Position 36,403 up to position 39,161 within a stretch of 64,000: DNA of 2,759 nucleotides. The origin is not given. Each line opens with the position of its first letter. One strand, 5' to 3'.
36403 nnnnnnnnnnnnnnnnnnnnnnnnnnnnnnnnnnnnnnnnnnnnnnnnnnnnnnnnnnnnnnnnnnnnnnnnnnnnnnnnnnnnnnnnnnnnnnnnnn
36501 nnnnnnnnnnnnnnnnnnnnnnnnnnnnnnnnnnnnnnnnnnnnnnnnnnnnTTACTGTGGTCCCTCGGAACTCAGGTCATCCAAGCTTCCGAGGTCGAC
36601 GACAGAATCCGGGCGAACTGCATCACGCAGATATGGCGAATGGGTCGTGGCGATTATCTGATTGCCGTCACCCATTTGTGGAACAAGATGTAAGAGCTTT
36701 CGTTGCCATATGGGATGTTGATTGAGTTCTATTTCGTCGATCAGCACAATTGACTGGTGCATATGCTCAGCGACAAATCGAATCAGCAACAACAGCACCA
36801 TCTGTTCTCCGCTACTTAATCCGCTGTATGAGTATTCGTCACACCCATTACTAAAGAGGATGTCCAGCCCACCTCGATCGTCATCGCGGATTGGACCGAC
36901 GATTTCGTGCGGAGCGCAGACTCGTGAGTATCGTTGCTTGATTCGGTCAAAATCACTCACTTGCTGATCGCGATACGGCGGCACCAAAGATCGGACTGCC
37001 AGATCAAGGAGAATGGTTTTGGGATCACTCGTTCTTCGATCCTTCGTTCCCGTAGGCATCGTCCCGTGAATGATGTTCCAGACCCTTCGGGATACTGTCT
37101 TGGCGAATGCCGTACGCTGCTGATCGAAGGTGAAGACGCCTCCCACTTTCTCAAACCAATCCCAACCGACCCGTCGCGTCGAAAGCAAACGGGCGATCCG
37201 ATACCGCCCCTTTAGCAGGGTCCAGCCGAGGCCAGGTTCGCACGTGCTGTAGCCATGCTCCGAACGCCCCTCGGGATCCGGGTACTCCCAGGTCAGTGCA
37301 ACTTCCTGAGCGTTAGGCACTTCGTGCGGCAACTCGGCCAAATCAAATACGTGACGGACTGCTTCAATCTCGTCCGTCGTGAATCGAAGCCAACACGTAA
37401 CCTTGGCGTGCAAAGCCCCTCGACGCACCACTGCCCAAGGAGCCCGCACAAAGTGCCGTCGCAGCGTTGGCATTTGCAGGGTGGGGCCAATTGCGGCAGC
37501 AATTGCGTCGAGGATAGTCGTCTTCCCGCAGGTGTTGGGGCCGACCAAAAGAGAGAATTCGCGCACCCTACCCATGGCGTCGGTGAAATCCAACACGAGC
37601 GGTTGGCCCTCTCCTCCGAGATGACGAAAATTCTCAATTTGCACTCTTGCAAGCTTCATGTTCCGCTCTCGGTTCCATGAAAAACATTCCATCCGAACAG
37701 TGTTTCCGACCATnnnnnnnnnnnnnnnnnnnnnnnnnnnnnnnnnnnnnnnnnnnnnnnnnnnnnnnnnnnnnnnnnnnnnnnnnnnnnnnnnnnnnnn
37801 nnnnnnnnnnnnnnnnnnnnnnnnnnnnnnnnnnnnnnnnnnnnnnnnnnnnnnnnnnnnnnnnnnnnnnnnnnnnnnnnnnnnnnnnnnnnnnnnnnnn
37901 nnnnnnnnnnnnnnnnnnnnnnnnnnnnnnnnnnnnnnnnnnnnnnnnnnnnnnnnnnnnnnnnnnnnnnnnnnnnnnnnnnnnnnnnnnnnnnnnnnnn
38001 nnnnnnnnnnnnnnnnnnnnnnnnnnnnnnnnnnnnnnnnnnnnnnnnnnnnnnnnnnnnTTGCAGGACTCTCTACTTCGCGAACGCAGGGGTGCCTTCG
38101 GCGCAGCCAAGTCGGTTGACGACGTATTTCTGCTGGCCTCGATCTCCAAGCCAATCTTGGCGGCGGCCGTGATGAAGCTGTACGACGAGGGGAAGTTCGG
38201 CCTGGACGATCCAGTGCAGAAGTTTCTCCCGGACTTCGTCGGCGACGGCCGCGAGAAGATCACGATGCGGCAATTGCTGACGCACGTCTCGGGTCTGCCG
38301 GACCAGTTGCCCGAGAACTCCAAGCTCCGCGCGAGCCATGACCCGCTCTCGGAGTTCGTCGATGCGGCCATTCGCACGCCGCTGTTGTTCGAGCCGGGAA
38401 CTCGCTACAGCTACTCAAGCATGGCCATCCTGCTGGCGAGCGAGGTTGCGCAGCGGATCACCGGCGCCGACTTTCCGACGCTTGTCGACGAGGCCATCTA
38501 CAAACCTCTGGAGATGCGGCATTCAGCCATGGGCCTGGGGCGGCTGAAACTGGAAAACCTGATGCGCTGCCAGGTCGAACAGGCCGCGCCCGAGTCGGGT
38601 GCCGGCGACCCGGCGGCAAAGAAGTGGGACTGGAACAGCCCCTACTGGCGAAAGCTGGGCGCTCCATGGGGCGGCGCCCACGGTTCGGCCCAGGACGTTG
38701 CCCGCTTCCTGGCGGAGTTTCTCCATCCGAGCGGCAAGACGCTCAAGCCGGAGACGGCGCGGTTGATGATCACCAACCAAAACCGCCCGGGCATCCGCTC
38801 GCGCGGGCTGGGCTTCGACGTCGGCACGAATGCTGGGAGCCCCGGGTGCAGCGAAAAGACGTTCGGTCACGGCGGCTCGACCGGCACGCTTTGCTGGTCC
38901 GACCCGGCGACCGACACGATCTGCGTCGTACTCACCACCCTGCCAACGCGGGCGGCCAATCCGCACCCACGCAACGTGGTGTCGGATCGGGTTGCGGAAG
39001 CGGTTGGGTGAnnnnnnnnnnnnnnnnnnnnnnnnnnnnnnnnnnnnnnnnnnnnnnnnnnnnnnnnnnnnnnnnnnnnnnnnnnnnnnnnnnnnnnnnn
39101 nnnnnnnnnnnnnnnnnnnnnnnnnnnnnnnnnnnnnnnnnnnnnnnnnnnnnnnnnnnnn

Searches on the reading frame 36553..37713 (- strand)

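Call 56: search_protein_families(library=pfam, proteins=[window:36553-37713:-], max_evalue=0.001)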
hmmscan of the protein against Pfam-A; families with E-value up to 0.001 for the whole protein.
window:36553-37713:- (386 aa): 6 families
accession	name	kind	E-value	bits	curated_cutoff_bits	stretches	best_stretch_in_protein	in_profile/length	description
PF13175.12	AAA_15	-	2.3e-18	67.4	32.1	2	307-362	308-373/374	AAA ATPase domain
PF13304.12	AAA_21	-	4.5e-17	63.5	27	1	282-363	221-303/304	AAA domain, putative AbiEii toxin, Type IV TA system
PF02463.25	SMC_N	-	2e-08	34.4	40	1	21-78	2-51/220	RecF/RecN/SMC N terminal domain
PF13476.12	AAA_23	-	2e-07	32.3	27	1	23-77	1-45/201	AAA domain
PF13555.12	AAA_29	-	0.00015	21.9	27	1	52-78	23-49/61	P-loop containing region of AAA domain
PF00004.35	AAA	-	0.00032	21.6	21.2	0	55-78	2-25/131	ATPase family associated with various cellular activities (AAA)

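Call 57: search_protein_families(library=padloc, proteins=[window:36553-37713:-], max_evalue=0.001)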
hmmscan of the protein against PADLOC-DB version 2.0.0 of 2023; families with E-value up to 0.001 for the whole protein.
window:36553-37713:- (386 aa): 121 families (the best 25 are shown)
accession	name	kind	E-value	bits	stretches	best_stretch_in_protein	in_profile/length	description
PDLC00289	PtuA1|PtuA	-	2.4e-22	77.6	1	285-371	214-300/404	AAA ATPase domain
PDLC00278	PtuA1|PtuA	-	3.8e-22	77.2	2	320-379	288-347/436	AAA ATPase domain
PDLC02979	AriA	-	2.1e-19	68.5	2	307-362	307-372/373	-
PDLC00271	PtuA1|PtuA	-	5.3e-19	67.1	2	319-374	278-333/421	AAA ATPase domain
PDLC00304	PtuA1|PtuA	-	2e-18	64.8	2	321-363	290-332/444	AAA ATPase domain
PDLC02913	ATPase_I-A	-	3.1e-18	64.2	2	320-375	364-419/508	-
PDLC00298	PtuA1|PtuA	-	5.4e-18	63.3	2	320-376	282-338/423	AAA ATPase domain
PDLC02981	AriAB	-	9.6e-18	62.2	2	296-368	307-383/694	-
PDLC02980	AriA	-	1.2e-17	62.8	1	282-362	221-302/304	-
PDLC00267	PtuA1|PtuA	-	1.7e-17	61.7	2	318-376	284-342/438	AAA ATPase domain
PDLC00311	PtuA1|PtuA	-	3e-17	60.8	2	321-371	309-359/455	AAA ATPase domain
PDLC00305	PtuA1|PtuA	-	3.5e-17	60.8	1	317-376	242-301/392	AAA ATPase domain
PDLC00284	PtuA1|PtuA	-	4.2e-17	60.2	2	320-374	392-446/545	AAA ATPase domain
PDLC04164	AriA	-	1.3e-16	58.9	1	290-362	163-235/253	-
PDLC00310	PtuA1|PtuA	-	1.7e-16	58.4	2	316-370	287-341/443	AAA ATPase domain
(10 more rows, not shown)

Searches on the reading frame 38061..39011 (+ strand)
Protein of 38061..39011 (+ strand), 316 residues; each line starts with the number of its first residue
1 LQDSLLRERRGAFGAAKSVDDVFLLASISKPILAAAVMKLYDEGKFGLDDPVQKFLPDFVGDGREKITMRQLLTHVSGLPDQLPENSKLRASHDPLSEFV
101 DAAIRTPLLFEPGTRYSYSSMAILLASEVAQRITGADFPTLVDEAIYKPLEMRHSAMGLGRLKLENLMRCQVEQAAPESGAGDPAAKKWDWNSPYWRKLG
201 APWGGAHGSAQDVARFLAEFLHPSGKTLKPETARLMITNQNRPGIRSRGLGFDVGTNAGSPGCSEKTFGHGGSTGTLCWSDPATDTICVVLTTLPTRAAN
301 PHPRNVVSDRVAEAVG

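Call 56: search_protein_families(library=pfam, proteins=[window:38061-39011:+], max_evalue=0.001)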
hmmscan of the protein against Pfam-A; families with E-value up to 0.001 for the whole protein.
window:38061-39011:+ (316 aa): 2 families
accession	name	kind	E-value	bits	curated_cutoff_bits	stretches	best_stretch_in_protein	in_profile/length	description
PF00144.29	Beta-lactamase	-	5.1e-58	197.2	27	1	20-299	47-315/329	Beta-lactamase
PF13354.11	Beta-lactamase2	-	0.00028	20.7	22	0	20-53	18-51/214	Beta-lactamase enzyme family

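Call 57: search_protein_families(library=padloc, proteins=[window:38061-39011:+], max_evalue=0.001)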
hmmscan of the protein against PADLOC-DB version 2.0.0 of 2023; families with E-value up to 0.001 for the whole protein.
window:38061-39011:+ (316 aa): 0 families
